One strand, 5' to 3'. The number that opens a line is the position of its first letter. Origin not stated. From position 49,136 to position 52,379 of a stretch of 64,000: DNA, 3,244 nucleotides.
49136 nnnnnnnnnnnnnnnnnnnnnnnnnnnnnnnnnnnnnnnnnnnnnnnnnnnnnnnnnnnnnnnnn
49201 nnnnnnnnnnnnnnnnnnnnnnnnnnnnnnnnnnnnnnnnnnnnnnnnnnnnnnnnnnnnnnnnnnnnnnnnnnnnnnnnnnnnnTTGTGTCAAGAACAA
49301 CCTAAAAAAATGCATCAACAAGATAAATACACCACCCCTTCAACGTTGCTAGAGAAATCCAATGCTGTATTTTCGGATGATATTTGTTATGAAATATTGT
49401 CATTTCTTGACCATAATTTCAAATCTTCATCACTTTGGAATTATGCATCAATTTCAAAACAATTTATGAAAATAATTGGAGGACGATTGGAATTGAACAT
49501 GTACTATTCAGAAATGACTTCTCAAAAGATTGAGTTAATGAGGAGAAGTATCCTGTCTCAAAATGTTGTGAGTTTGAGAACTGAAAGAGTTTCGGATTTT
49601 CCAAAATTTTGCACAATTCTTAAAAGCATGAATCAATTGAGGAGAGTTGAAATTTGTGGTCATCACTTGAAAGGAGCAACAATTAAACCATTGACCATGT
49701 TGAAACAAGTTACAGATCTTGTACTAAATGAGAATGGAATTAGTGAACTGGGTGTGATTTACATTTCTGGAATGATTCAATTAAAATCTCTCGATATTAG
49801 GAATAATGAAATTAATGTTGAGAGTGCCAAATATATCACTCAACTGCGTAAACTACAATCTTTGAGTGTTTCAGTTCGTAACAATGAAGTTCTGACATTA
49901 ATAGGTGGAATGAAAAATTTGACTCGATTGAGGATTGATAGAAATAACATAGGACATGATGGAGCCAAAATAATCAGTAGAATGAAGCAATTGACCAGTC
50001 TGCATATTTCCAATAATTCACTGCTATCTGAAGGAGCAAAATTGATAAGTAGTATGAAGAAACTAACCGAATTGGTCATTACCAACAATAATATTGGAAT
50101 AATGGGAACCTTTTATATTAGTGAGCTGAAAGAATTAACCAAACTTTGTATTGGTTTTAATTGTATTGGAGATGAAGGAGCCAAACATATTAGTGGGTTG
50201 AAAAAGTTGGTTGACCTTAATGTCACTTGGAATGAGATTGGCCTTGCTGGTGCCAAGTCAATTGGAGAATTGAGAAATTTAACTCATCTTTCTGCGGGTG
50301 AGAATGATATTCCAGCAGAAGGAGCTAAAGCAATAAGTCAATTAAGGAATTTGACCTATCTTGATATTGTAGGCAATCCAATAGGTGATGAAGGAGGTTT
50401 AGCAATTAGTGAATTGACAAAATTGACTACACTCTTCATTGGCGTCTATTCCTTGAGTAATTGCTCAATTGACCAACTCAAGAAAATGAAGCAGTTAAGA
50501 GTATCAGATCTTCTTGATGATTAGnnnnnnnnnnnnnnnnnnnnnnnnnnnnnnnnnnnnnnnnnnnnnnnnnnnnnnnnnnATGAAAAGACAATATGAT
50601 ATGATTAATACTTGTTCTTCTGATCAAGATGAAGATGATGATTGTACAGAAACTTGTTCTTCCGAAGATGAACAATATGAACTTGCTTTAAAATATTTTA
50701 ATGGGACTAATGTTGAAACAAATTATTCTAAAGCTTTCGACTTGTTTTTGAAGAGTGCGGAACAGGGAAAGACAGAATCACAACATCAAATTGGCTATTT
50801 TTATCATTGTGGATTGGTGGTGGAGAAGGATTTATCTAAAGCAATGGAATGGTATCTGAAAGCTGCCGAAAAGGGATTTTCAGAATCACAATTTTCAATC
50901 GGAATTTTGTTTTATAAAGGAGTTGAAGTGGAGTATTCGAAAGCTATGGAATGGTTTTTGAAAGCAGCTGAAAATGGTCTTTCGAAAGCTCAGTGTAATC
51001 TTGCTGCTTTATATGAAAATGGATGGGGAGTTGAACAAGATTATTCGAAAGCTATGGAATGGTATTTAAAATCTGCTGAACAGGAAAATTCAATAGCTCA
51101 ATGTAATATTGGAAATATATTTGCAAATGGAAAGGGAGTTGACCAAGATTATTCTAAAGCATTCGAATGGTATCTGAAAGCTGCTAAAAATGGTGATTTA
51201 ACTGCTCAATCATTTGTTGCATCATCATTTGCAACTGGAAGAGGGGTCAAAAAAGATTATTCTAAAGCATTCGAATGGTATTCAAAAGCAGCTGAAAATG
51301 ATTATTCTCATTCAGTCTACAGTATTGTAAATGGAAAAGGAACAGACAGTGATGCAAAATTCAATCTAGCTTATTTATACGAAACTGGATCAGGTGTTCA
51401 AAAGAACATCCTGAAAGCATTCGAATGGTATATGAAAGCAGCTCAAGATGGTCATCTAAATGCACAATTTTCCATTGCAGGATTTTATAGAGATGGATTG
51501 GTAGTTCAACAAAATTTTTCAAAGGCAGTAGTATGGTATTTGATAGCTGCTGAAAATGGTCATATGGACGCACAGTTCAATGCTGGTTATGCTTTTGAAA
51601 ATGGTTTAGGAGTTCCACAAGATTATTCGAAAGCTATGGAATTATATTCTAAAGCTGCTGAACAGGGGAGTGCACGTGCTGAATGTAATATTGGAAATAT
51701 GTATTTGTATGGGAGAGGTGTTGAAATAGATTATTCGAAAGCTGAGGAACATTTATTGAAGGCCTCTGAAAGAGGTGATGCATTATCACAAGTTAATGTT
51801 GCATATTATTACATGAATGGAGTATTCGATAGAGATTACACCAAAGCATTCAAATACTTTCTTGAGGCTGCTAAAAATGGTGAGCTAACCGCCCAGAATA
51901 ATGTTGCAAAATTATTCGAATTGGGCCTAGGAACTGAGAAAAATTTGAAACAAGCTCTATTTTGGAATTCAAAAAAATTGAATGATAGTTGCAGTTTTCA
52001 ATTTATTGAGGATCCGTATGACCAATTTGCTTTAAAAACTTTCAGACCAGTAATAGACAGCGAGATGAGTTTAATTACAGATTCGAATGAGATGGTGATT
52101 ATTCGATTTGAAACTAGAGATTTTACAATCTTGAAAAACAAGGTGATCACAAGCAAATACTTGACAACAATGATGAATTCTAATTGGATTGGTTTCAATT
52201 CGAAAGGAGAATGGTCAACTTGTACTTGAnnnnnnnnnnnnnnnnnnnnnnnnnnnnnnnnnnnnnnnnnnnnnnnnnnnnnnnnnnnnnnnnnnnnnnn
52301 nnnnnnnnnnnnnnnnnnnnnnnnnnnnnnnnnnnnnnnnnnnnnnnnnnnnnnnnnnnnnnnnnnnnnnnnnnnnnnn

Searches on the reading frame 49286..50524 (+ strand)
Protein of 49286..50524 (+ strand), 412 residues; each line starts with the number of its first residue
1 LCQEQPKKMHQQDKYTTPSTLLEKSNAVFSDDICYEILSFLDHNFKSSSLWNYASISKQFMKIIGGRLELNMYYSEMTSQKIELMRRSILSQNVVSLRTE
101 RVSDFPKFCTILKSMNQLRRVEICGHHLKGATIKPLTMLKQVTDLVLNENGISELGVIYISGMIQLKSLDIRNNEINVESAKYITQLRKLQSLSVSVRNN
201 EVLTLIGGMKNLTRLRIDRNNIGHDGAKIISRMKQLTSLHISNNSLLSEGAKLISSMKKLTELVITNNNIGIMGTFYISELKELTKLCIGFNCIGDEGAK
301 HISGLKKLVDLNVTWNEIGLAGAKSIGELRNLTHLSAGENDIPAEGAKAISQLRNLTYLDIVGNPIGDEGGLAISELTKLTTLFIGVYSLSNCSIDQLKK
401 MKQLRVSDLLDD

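Call 10: search_protein_families(library=pfam, proteins=[window:49286-50524:+], max_evalue=0.00001)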
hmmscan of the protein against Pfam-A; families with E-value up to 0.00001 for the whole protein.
window:49286-50524:+ (412 aa): 7 families
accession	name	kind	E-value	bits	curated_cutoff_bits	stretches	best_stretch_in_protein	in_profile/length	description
PF13516.12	LRR_6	-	3.3e-25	86.5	23.4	0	353-375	2-24/24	Leucine Rich repeat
PF13855.12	LRR_8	-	9.8e-25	86.5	27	2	211-270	2-61/61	Leucine rich repeat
PF12799.13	LRR_4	-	1.6e-19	69.9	27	0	234-270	1-36/44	Leucine Rich repeats (2 copies)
PF23598.1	LRR_14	-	2.6e-15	56.5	40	1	117-338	23-247/353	Leucine-rich repeat region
PF00560.39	LRR_1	-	1.9e-08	33.2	20.6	0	235-255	1-21/23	Leucine Rich Repeat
PF25013.1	LRR_Zer-1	-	5e-07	30.4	27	0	349-409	3-61/137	Zer-1-like, Leucine-rich repeats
PF14580.12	LRR_9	-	1.5e-06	28.4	30.5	0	232-296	62-127/175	Leucine-rich repeat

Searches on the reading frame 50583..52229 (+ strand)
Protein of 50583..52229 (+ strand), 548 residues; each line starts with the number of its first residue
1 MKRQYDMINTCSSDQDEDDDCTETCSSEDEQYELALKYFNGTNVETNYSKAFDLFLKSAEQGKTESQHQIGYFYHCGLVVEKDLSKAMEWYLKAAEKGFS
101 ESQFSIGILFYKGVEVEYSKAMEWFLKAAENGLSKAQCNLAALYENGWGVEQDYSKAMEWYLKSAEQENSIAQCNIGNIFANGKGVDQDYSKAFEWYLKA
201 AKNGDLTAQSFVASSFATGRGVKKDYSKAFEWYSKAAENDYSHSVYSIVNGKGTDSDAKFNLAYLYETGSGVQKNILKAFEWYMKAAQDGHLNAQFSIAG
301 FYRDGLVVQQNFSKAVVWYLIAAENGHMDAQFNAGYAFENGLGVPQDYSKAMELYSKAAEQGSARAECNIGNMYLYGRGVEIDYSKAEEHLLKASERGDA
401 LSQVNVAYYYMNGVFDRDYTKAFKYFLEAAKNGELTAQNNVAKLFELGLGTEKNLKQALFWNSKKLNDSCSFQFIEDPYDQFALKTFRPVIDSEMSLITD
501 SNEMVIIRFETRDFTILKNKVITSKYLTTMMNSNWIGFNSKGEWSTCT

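Call 3: search_protein_families(library=pfam, proteins=[window:50583-52229:+], max_evalue=1)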
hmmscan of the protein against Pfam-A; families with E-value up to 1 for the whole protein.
window:50583-52229:+ (548 aa): 5 families
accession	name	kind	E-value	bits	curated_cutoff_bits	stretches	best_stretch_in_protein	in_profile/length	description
PF08238.18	Sel1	-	1.8e-107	348.4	30.7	12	329-363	2-36/36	Sel1 repeat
PF24272.1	DUF7468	-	0.0029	18.2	27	0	273-296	34-57/69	Family of unknown function (DUF7468)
PF25573.1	TPR_PSMD3_N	-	0.15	12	27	1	347-395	205-255/306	PSMD3-like, N-terminal TPR repeats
PF13432.12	TPR_16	-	0.53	11.2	32.7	0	319-363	20-62/65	Tetratricopeptide repeat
PF20308.4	TPR-S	-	0.75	10.8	27.6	0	220-250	69-97/102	Tetratricopeptide Repeats-Sensor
